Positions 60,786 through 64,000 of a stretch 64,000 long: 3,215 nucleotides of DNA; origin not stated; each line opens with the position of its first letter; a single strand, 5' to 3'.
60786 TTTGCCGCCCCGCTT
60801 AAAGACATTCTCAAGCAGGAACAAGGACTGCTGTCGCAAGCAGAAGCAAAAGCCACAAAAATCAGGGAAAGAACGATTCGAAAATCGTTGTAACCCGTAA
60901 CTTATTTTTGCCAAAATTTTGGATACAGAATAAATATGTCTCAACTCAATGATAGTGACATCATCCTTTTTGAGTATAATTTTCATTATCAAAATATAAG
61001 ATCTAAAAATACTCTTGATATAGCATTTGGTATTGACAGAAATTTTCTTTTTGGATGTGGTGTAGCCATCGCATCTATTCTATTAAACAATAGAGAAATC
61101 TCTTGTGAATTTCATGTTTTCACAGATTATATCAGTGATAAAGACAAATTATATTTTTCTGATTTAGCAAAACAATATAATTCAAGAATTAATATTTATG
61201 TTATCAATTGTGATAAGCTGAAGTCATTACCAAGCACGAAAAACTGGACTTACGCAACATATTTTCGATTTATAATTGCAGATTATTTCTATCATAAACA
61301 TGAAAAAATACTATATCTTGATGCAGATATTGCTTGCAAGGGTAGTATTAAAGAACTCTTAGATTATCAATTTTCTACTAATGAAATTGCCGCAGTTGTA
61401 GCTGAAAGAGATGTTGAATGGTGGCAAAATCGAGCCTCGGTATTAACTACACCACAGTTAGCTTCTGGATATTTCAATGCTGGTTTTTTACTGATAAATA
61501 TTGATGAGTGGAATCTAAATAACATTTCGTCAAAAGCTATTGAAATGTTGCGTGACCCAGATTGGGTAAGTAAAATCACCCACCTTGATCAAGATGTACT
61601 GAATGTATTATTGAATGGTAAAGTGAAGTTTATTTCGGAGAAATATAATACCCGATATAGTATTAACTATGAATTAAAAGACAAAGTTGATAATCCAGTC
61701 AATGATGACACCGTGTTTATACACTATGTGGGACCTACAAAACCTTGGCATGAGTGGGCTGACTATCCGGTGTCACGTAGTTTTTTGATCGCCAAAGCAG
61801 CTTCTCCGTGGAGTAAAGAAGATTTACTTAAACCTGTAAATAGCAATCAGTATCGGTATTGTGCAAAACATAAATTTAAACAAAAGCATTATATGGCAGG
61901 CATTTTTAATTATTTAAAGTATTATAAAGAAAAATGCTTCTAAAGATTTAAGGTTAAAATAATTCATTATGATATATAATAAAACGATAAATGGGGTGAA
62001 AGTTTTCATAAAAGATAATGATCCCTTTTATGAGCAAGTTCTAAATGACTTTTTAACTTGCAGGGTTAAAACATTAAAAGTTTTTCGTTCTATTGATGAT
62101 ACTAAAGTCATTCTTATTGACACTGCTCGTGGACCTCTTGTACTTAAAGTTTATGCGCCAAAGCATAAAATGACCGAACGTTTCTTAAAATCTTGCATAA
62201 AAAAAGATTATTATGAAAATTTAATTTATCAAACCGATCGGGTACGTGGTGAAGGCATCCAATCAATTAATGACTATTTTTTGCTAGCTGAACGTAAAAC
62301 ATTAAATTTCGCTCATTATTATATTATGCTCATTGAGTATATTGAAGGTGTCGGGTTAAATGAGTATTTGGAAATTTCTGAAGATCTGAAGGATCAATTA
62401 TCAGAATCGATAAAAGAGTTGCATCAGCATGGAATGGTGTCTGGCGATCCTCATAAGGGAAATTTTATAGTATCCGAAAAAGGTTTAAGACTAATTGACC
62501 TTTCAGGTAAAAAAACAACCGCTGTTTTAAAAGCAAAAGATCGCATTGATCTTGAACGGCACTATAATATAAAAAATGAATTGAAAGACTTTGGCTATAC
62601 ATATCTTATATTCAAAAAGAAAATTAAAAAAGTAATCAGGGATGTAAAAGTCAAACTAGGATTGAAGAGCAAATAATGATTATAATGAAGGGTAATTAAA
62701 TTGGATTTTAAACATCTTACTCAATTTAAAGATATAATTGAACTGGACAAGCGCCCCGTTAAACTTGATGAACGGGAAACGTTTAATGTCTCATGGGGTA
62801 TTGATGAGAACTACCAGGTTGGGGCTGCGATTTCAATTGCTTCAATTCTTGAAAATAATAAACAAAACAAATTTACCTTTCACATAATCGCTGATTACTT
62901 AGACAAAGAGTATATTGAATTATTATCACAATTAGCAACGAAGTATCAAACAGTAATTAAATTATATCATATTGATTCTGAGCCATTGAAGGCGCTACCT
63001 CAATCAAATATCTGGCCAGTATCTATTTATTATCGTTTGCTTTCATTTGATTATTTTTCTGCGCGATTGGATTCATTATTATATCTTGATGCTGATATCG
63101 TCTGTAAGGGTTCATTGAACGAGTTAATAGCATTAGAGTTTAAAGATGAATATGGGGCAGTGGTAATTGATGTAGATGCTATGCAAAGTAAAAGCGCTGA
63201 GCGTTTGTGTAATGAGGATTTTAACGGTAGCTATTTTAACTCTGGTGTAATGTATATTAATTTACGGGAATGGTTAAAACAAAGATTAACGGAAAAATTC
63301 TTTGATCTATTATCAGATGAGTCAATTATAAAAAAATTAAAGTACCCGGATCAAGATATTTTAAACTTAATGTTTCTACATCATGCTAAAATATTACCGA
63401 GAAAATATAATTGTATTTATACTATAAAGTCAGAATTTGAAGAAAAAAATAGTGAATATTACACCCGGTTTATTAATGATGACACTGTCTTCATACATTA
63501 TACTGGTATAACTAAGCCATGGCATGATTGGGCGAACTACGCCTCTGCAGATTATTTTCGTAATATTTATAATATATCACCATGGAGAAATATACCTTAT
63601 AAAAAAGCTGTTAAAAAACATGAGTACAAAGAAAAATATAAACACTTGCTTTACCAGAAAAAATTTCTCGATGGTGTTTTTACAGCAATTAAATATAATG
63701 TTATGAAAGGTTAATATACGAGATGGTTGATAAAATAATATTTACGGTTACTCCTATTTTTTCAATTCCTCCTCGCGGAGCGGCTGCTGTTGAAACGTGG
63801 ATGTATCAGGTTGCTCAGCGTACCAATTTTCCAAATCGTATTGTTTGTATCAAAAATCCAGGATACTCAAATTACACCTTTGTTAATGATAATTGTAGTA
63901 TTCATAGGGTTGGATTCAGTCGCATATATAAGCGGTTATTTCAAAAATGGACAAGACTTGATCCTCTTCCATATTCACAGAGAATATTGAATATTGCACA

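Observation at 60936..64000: LPS core operon in an R3-like gene order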

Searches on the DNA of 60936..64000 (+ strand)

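Call 5: search_dna_similar(query=window:60936-64000:+, collection=ecoli_genomes, mode=near, max_rows=25, rows=spread)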
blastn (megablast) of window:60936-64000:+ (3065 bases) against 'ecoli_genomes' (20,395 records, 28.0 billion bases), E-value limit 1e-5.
Records with a match: 1363; places in all: 1363; records where one place covers at least 80% of the query: 1363.
Genomes with a match: 1363 of 5426; with a place that covers at least 80% of the query: 1363. Places per genome that has any: lowest 1, median 1, highest 1. On chromosomes: 1363 places; on plasmids: 0.
Best place of each record, by identity: >=99% 1098; 95-99% 265.
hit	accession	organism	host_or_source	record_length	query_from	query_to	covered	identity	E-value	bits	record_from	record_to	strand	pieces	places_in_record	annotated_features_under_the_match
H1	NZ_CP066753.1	Escherichia coli O157:H7 strain ECP19-598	missing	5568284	1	3065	100%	100.0%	0e+0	5661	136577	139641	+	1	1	UDP-glucose--(galactosyl) LPS alpha1,2-glucosyltransferase | waaO: lipopolysaccharide 3-alpha-galactosyltransferase | rfaY: lipopolysaccharide core heptose(II) kinase RfaY | lipopolysaccharide N-acetylglucosaminyltransferase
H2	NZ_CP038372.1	Escherichia coli O157:H7 strain F6294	beef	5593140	1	3065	100%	100.0%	0e+0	5655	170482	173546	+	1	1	UDP-glucose--(galactosyl) LPS alpha1,2-glucosyltransferase | waaO: lipopolysaccharide 3-alpha-galactosyltransferase | rfaY: lipopolysaccharide core heptose(II) kinase RfaY | lipopolysaccharide N-acetylglucosaminyltransferase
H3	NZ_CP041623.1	Escherichia coli O157:H7 strain ATCC 43888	Homo sapiens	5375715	1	3065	100%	100.0%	0e+0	5655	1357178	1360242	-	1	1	UDP-glucose--(galactosyl) LPS alpha1,2-glucosyltransferase | waaO: lipopolysaccharide 3-alpha-galactosyltransferase | rfaY: lipopolysaccharide core heptose(II) kinase RfaY | lipopolysaccharide N-acetylglucosaminyltransferase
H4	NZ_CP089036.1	Escherichia coli O157:H7 strain 7386WT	not applicable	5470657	1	3065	100%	100.0%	0e+0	5655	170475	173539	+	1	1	UDP-glucose--(galactosyl) LPS alpha1,2-glucosyltransferase | waaO: lipopolysaccharide 3-alpha-galactosyltransferase | rfaY: lipopolysaccharide core heptose(II) kinase RfaY | lipopolysaccharide N-acetylglucosaminyltransferase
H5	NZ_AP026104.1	Escherichia coli strain CEC96047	Homo sapiens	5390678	1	3065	100%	100.0%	0e+0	5655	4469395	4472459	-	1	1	UDP-glucose--(galactosyl) LPS alpha1,2-glucosyltransferase | waaO: lipopolysaccharide 3-alpha-galactosyltransferase | rfaY: lipopolysaccharide core heptose(II) kinase RfaY | lipopolysaccharide N-acetylglucosaminyltransferase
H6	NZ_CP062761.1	Escherichia coli O157:H7 strain Z887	Bovine Faeces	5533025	1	3065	100%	99.9%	0e+0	5650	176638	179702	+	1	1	UDP-glucose--(galactosyl) LPS alpha1,2-glucosyltransferase | waaO: lipopolysaccharide 3-alpha-galactosyltransferase | rfaY: lipopolysaccharide core heptose(II) kinase RfaY | lipopolysaccharide N-acetylglucosaminyltransferase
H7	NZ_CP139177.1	Escherichia coli strain JX21CE33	chicken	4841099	1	3065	100%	99.8%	0e+0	5633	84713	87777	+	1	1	UDP-glucose--(galactosyl) LPS alpha1,2-glucosyltransferase | waaO: lipopolysaccharide 3-alpha-galactosyltransferase | rfaY: lipopolysaccharide core heptose(II) kinase RfaY | lipopolysaccharide N-acetylglucosaminyltransferase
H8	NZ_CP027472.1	Escherichia coli strain 2014C-3050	missing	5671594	1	3065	100%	99.8%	0e+0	5627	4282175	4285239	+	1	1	UDP-glucose--(galactosyl) LPS alpha1,2-glucosyltransferase | waaO: lipopolysaccharide 3-alpha-galactosyltransferase | rfaY: lipopolysaccharide core heptose(II) kinase RfaY | lipopolysaccharide N-acetylglucosaminyltransferase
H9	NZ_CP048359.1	Escherichia coli strain 53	environment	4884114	1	3065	100%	99.8%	0e+0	5627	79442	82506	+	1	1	UDP-glucose--(galactosyl) LPS alpha1,2-glucosyltransferase | waaO: lipopolysaccharide 3-alpha-galactosyltransferase | rfaY: lipopolysaccharide core heptose(II) kinase RfaY | lipopolysaccharide N-acetylglucosaminyltransferase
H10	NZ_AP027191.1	Escherichia coli strain 10153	Homo sapiens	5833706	1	3065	100%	99.8%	0e+0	5627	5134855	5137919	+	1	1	UDP-glucose--(galactosyl) LPS alpha1,2-glucosyltransferase | waaO: lipopolysaccharide 3-alpha-galactosyltransferase | rfaY: lipopolysaccharide core heptose(II) kinase RfaY | lipopolysaccharide N-acetylglucosaminyltransferase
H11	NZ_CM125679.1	Escherichia coli strain 2020S05-013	Homo sapiens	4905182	1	3065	100%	99.8%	0e+0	5627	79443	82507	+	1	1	UDP-glucose--(galactosyl) LPS alpha1,2-glucosyltransferase | waaO: lipopolysaccharide 3-alpha-galactosyltransferase | rfaY: lipopolysaccharide core heptose(II) kinase RfaY | lipopolysaccharide N-acetylglucosaminyltransferase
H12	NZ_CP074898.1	Escherichia coli strain 2009C_3612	Homo sapiens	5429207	1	3065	100%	99.8%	0e+0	5627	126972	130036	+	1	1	UDP-glucose--(galactosyl) LPS alpha1,2-glucosyltransferase | waaO: lipopolysaccharide 3-alpha-galactosyltransferase | rfaY: lipopolysaccharide core heptose(II) kinase RfaY | lipopolysaccharide N-acetylglucosaminyltransferase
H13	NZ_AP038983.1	Escherichia coli O103:H2 strain CEC12044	Homo sapiens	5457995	1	3065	100%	99.8%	0e+0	5627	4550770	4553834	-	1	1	UDP-glucose--(galactosyl) LPS alpha1,2-glucosyltransferase | waaO: lipopolysaccharide 3-alpha-galactosyltransferase | rfaY: lipopolysaccharide core heptose(II) kinase RfaY | lipopolysaccharide N-acetylglucosaminyltransferase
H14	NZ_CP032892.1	Escherichia coli strain SCEC020022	Homo sapiens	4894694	1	3065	100%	99.8%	0e+0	5622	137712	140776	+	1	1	UDP-glucose--(galactosyl) LPS alpha1,2-glucosyltransferase | waaO: lipopolysaccharide 3-alpha-galactosyltransferase | rfaY: lipopolysaccharide core heptose(II) kinase RfaY | lipopolysaccharide N-acetylglucosaminyltransferase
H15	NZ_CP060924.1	Escherichia coli strain EC14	Homo sapiens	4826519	1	3065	100%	99.8%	0e+0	5622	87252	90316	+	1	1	UDP-glucose--(galactosyl) LPS alpha1,2-glucosyltransferase | waaO: lipopolysaccharide 3-alpha-galactosyltransferase | rfaY: lipopolysaccharide core heptose(II) kinase RfaY | lipopolysaccharide N-acetylglucosaminyltransferase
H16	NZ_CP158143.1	Escherichia coli strain FDN-11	chicken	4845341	1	3065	100%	99.8%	0e+0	5622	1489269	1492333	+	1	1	UDP-glucose--(galactosyl) LPS alpha1,2-glucosyltransferase | waaO: lipopolysaccharide 3-alpha-galactosyltransferase | rfaY: lipopolysaccharide core heptose(II) kinase RfaY | lipopolysaccharide N-acetylglucosaminyltransferase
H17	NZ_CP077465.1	Escherichia coli O111:H8 strain 8E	Homo sapiens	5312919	1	3065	100%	99.8%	0e+0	5622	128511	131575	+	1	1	UDP-glucose--(galactosyl) LPS alpha1,2-glucosyltransferase | waaO: lipopolysaccharide 3-alpha-galactosyltransferase | rfaY: lipopolysaccharide core heptose(II) kinase RfaY | lipopolysaccharide N-acetylglucosaminyltransferase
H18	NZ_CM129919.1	Escherichia coli strain B19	sheep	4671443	1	3065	100%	99.8%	0e+0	5622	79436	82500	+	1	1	UDP-glucose--(galactosyl) LPS alpha1,2-glucosyltransferase | waaO: lipopolysaccharide 3-alpha-galactosyltransferase | rfaY: lipopolysaccharide core heptose(II) kinase RfaY | lipopolysaccharide N-acetylglucosaminyltransferase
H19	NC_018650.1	Escherichia coli O104:H4 str. 2009EL-2050 strain 2009EL-2050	Unknown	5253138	1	3065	100%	99.7%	0e+0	5616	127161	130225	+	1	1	UDP-glucose--(galactosyl) LPS alpha1,2-glucosyltransferase | waaO: lipopolysaccharide 3-alpha-galactosyltransferase | rfaY: lipopolysaccharide core heptose(II) kinase RfaY | lipopolysaccharide N-acetylglucosaminyltransferase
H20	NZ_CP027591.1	Escherichia coli strain 2014C-3011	Homo sapiens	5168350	1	3065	100%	99.7%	0e+0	5605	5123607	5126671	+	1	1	glycosyltransferase family 8 protein | waaO: lipopolysaccharide 3-alpha-galactosyltransferase | rfaY: lipopolysaccharide core heptose(II) kinase RfaY | lipopolysaccharide N-acetylglucosaminyltransferase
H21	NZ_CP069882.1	Escherichia coli strain FDAARGOS_1289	Homo sapiens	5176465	1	3065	100%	98.1%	0e+0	5345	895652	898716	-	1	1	UDP-glucose--(galactosyl) LPS alpha1,2-glucosyltransferase | waaO: lipopolysaccharide 3-alpha-galactosyltransferase | rfaY: lipopolysaccharide core heptose(II) kinase RfaY | lipopolysaccharide N-acetylglucosaminyltransferase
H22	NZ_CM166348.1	Escherichia coli strain CH4796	Homo sapiens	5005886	1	3065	100%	98.1%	0e+0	5339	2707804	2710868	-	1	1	UDP-glucose--(galactosyl) LPS alpha1,2-glucosyltransferase | waaO: lipopolysaccharide 3-alpha-galactosyltransferase | rfaY: lipopolysaccharide core heptose(II) kinase RfaY | UDP-glucose--(glucosyl)LPS alpha-1,2-glucosyltransferase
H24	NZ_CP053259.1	Escherichia coli strain GF3-3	Guinea fowl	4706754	1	3065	100%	98.0%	0e+0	5328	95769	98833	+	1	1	glycosyltransferase family 8 protein | waaO: lipopolysaccharide 3-alpha-galactosyltransferase | rfaY: lipopolysaccharide core heptose(II) kinase RfaY | lipopolysaccharide N-acetylglucosaminyltransferase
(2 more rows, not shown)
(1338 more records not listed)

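Call 7: get_annotated_region(hit=H1, flank=8000)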
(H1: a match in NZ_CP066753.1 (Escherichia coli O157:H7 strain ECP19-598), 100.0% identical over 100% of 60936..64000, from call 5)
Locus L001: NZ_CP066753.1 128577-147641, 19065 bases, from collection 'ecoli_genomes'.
description: Escherichia coli O157:H7 strain ECP19-598 chromosome, complete genome
organism: Escherichia coli O157:H7 strain ECP19-598 (NCBI taxid 83334)
replicon: chromosome; assembly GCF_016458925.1
host: -; source: missing; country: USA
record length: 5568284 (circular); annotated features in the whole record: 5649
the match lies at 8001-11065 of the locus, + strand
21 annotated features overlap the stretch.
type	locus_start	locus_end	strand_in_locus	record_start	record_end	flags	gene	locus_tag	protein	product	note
CDS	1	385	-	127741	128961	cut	coaBC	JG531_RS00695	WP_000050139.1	bifunctional phosphopantothenoylcysteine decarboxylase/phosphopantothenate--cysteine ligase CoaBC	-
CDS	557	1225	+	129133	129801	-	radC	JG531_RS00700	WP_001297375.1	RadC family protein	-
CDS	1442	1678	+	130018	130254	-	rpmB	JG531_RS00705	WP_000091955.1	50S ribosomal protein L28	-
CDS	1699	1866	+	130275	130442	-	rpmG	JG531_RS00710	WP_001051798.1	50S ribosomal protein L33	-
CDS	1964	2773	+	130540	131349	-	mutM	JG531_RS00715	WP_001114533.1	bifunctional DNA-formamidopyrimidine glycosylase/DNA-(apurinic or apyrimidinic site) lyase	-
CDS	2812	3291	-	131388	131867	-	coaD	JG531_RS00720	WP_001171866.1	pantetheine-phosphate adenylyltransferase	-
CDS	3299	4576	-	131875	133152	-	waaA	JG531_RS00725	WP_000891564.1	lipid IV(A) 3-deoxy-D-manno-octulosonic acid transferase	-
CDS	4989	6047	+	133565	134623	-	rfaQ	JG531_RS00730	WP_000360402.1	lipopolysaccharide core heptosyltransferase RfaQ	-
CDS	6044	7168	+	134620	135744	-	waaG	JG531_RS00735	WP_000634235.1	glycosyltransferase family 4 protein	-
CDS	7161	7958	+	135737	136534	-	rfaP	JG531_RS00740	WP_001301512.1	lipopolysaccharide core heptose(I) kinase RfaP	-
CDS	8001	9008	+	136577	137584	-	waaO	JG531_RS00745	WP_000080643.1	lipopolysaccharide 3-alpha-galactosyltransferase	-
CDS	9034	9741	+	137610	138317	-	rfaY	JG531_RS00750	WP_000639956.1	lipopolysaccharide core heptose(II) kinase RfaY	-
CDS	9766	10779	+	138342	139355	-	-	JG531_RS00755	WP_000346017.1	UDP-glucose--(galactosyl) LPS alpha1,2-glucosyltransferase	-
CDS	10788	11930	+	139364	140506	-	-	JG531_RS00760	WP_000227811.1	lipopolysaccharide N-acetylglucosaminyltransferase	-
CDS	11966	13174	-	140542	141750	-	rfaL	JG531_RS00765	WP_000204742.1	O-antigen ligase RfaL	-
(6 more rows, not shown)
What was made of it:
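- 63723..64000 (+): 5' end (92 codons of 380) of R3 waaD, a GT4 UDP-glucose:(glucosyl)LPS alpha-1,2-glucosyltransferase, cut by the window end. Identical to the start of the 380-aa gene in O157:H7 (call 7).
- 100% identity to O157:H7, and the complete locus there (waaQGP, GT8, rfaY, GT8, GT4, then rfaL-rfaC-rfaF-rfaD on the other strand): calls 5, 7. The window is 100% identical to O157:H7 strains, which carry the full locus (call 7).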

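Call 10: search_dna_similar(query=window:60936-64000:+, collection=ecoli_genomes, mode=distant, max_rows=40, rows=spread)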
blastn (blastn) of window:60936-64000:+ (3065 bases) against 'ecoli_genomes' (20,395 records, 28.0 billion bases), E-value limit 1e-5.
Records with a match: 5437; places in all: 5463; records where one place covers at least 80% of the query: 1363.
Genomes with a match: 5424 of 5426; with a place that covers at least 80% of the query: 1363. Places per genome that has any: lowest 1, median 1, highest 3. On chromosomes: 5450 places; on plasmids: 13.
Best place of each record, by identity: >=99% 1098; 95-99% 265; 60-80% 4074.
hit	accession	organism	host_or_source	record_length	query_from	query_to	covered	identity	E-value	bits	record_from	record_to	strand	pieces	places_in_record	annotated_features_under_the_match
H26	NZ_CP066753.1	Escherichia coli O157:H7 strain ECP19-598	missing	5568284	1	3065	100%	100.0%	0e+0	5528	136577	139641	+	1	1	UDP-glucose--(galactosyl) LPS alpha1,2-glucosyltransferase | waaO: lipopolysaccharide 3-alpha-galactosyltransferase | rfaY: lipopolysaccharide core heptose(II) kinase RfaY | lipopolysaccharide N-acetylglucosaminyltransferase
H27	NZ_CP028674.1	Escherichia coli strain 115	cattle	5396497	1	3065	100%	100.0%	0e+0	5524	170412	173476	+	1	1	UDP-glucose--(galactosyl) LPS alpha1,2-glucosyltransferase | waaO: lipopolysaccharide 3-alpha-galactosyltransferase | rfaY: lipopolysaccharide core heptose(II) kinase RfaY | lipopolysaccharide N-acetylglucosaminyltransferase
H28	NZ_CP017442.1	Escherichia coli O157:H7 strain 4276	Cattle Hide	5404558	1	3065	100%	99.9%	0e+0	5519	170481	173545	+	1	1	UDP-glucose--(galactosyl) LPS alpha1,2-glucosyltransferase | waaO: lipopolysaccharide 3-alpha-galactosyltransferase | rfaY: lipopolysaccharide core heptose(II) kinase RfaY | lipopolysaccharide N-acetylglucosaminyltransferase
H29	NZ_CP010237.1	Escherichia coli strain S43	not applicable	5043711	1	3065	100%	99.8%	0e+0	5501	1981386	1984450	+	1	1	UDP-glucose--(galactosyl) LPS alpha1,2-glucosyltransferase | waaO: lipopolysaccharide 3-alpha-galactosyltransferase | rfaY: lipopolysaccharide core heptose(II) kinase RfaY | lipopolysaccharide N-acetylglucosaminyltransferase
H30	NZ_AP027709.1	Escherichia coli strain PSS-15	Homo sapiens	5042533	1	3065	100%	99.8%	0e+0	5501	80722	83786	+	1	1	UDP-glucose--(galactosyl) LPS alpha1,2-glucosyltransferase | waaO: lipopolysaccharide 3-alpha-galactosyltransferase | rfaY: lipopolysaccharide core heptose(II) kinase RfaY | lipopolysaccharide N-acetylglucosaminyltransferase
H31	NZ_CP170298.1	Escherichia coli strain BKQWHE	Homo sapiens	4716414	1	3065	100%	99.8%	0e+0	5501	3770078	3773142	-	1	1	UDP-glucose--(galactosyl) LPS alpha1,2-glucosyltransferase | waaO: lipopolysaccharide 3-alpha-galactosyltransferase | rfaY: lipopolysaccharide core heptose(II) kinase RfaY | lipopolysaccharide N-acetylglucosaminyltransferase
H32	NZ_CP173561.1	Escherichia coli strain 98201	Homo sapiens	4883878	1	3065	100%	99.8%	0e+0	5497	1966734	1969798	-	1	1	UDP-glucose--(galactosyl) LPS alpha1,2-glucosyltransferase | waaO: lipopolysaccharide 3-alpha-galactosyltransferase | rfaY: lipopolysaccharide core heptose(II) kinase RfaY | lipopolysaccharide N-acetylglucosaminyltransferase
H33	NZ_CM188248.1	Escherichia coli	chicken farms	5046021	1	3065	100%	99.8%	0e+0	5497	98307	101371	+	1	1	UDP-glucose--(galactosyl) LPS alpha1,2-glucosyltransferase | waaO: lipopolysaccharide 3-alpha-galactosyltransferase | rfaY: lipopolysaccharide core heptose(II) kinase RfaY | lipopolysaccharide N-acetylglucosaminyltransferase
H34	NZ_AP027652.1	Escherichia coli strain PSJ-42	Homo sapiens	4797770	1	3065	100%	98.8%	0e+0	5366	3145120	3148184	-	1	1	glycosyltransferase family 8 protein | waaO: lipopolysaccharide 3-alpha-galactosyltransferase | rfaY: lipopolysaccharide core heptose(II) kinase RfaY | lipopolysaccharide N-acetylglucosaminyltransferase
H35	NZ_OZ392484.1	Escherichia coli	Gallus gallus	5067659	1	3065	100%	98.1%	0e+0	5271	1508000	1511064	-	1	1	UDP-glucose--(galactosyl) LPS alpha1,2-glucosyltransferase | waaO: lipopolysaccharide 3-alpha-galactosyltransferase | rfaY: lipopolysaccharide core heptose(II) kinase RfaY | lipopolysaccharide N-acetylglucosaminyltransferase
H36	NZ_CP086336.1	Escherichia coli strain EBJ001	Homo sapiens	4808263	78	3058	56%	67.1%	4e-56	494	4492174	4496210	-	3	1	rfaJ: lipopolysaccharide 1,2-glucosyltransferase RfaJ | waaO: lipopolysaccharide 3-alpha-galactosyltransferase | waaZ: 3-deoxy-D-manno-oct-2-ulosonate III transferase WaaZ | rfaY: lipopolysaccharide core heptose(II) kinase RfaY | lipopolysaccharide N-acetylglucosaminyltransferase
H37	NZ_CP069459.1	Escherichia coli strain FDAARGOS_1249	Homo sapiens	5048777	78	3058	56%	67.1%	4e-56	494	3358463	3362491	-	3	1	rfaJ: lipopolysaccharide 1,2-glucosyltransferase RfaJ | waaO: lipopolysaccharide 3-alpha-galactosyltransferase | waaZ: 3-deoxy-D-manno-oct-2-ulosonate III transferase WaaZ | rfaY: lipopolysaccharide core heptose(II) kinase RfaY | lipopolysaccharide N-acetylglucosaminyltransferase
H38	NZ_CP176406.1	Escherichia coli O2:H16 strain BA92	Homo sapiens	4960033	78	3058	56%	67.1%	4e-56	494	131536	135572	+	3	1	rfaJ: lipopolysaccharide 1,2-glucosyltransferase RfaJ | waaO: lipopolysaccharide 3-alpha-galactosyltransferase | waaZ: 3-deoxy-D-manno-oct-2-ulosonate III transferase WaaZ | rfaY: lipopolysaccharide core heptose(II) kinase RfaY | lipopolysaccharide N-acetylglucosaminyltransferase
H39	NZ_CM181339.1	Escherichia coli strain ECKH-505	Homo sapiens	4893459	78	3058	56%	67.1%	4e-56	494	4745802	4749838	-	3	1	rfaJ: lipopolysaccharide 1,2-glucosyltransferase RfaJ | waaO: lipopolysaccharide 3-alpha-galactosyltransferase | waaZ: 3-deoxy-D-manno-oct-2-ulosonate III transferase WaaZ | rfaY: lipopolysaccharide core heptose(II) kinase RfaY | lipopolysaccharide N-acetylglucosaminyltransferase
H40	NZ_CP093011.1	Escherichia coli strain 131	Homo sapiens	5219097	78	1675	46%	65.7%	9e-33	289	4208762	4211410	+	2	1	rfaJ: lipopolysaccharide 1,2-glucosyltransferase RfaJ | waaO: lipopolysaccharide 3-alpha-galactosyltransferase | rfaY: lipopolysaccharide core heptose(II) kinase RfaY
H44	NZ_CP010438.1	Escherichia coli K-12 strain K-12 MG1655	not applicable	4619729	78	1519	41%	65.5%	2e-27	259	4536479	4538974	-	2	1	rfaJ: lipopolysaccharide 1,2-glucosyltransferase RfaJ | waaO: lipopolysaccharide 3-alpha-galactosyltransferase | rfaY: lipopolysaccharide core heptose(II) kinase RfaY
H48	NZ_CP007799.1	Escherichia coli Nissle 1917 strain Nissle 1917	soldier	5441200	93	1577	35%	66.9%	3e-19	292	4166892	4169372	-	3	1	glycosyltransferase family 8 protein | waaO: lipopolysaccharide 3-alpha-galactosyltransferase | rfaY: lipopolysaccharide core heptose(II) kinase RfaY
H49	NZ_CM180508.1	Escherichia coli strain E1648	Homo sapiens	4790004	271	1577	31%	67.9%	2e-21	305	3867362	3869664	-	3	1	glycosyltransferase family 8 protein | waaO: lipopolysaccharide 3-alpha-galactosyltransferase | rfaY: lipopolysaccharide core heptose(II) kinase RfaY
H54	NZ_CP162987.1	Escherichia coli strain W284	Homo sapiens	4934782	271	1577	29%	68.2%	3e-20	296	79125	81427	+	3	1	glycosyltransferase | waaO: lipopolysaccharide 3-alpha-galactosyltransferase | rfaY: lipopolysaccharide core heptose(II) kinase RfaY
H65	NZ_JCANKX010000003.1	Escherichia coli strain GmM062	Homo sapiens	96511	2788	3062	9%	72.4%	3e-33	154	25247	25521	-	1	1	UDP-glucose--(glucosyl)LPS alpha-1,2-glucosyltransferase | DapH/DapD/GlmU-related protein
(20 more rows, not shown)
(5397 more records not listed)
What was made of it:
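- Two clearly separated classes among 5426 genomes, 1363 full-length at 95% or more and the rest partial at 60-80%: call 10.
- Tried and rejected: I followed the weak plasmid matches to the waaD 5' end (call 10).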
